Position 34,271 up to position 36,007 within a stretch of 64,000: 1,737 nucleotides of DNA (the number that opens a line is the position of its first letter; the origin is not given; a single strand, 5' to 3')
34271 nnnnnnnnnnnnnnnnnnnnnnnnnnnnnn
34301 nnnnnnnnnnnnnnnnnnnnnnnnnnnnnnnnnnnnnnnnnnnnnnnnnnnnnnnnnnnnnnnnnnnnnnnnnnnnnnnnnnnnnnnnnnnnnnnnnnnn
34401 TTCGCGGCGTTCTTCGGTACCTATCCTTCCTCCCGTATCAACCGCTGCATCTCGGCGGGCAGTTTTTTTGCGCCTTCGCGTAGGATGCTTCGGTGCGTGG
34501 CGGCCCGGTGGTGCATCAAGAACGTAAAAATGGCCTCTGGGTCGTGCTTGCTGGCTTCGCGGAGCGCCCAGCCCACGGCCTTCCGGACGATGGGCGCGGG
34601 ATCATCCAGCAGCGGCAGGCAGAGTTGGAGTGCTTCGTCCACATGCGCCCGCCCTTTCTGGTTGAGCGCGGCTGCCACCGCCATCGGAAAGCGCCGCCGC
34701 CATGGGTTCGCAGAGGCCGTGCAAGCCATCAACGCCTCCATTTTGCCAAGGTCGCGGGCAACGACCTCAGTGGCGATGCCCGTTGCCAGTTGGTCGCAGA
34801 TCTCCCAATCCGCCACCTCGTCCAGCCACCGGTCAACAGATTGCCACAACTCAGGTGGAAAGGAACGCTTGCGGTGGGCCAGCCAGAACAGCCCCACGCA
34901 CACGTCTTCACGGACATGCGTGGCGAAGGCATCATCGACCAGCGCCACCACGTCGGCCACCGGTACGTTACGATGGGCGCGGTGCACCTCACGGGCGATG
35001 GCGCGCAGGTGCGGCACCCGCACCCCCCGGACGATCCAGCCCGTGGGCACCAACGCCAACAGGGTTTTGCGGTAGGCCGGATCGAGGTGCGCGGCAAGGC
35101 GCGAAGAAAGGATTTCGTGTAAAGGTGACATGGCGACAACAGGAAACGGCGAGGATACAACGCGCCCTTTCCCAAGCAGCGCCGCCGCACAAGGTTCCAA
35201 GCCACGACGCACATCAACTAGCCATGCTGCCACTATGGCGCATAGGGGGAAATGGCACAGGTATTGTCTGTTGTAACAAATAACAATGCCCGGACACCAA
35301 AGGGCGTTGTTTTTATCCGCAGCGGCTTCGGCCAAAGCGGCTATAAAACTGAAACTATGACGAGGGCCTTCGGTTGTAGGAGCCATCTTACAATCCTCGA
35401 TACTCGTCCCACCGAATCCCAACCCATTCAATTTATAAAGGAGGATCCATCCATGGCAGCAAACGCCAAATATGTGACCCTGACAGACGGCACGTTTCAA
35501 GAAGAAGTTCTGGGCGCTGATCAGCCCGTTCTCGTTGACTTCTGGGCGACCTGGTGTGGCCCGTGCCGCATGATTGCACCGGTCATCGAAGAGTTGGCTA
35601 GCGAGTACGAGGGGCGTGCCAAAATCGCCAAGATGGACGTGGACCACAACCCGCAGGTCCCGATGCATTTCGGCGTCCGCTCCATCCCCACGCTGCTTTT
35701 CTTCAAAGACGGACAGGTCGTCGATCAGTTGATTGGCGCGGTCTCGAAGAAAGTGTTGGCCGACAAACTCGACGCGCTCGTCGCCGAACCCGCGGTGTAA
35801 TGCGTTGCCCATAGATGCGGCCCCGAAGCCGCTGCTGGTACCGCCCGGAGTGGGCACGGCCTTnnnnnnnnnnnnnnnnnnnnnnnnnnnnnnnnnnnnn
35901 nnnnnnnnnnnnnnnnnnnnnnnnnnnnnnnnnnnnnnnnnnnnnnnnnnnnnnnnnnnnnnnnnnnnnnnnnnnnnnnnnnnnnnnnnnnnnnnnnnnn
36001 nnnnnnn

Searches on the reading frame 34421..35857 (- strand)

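Call 87: search_protein_families(library=pfam, proteins=[window:34421-35857:-], max_evalue=0.00001)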
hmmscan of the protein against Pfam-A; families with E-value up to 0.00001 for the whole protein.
window:34421-35857:- (478 aa): 1 family
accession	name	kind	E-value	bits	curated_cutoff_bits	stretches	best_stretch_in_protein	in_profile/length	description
PF08713.17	DNA_alkylation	-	1.7e-38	132.9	21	1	252-466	3-213/213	DNA alkylation repair enzyme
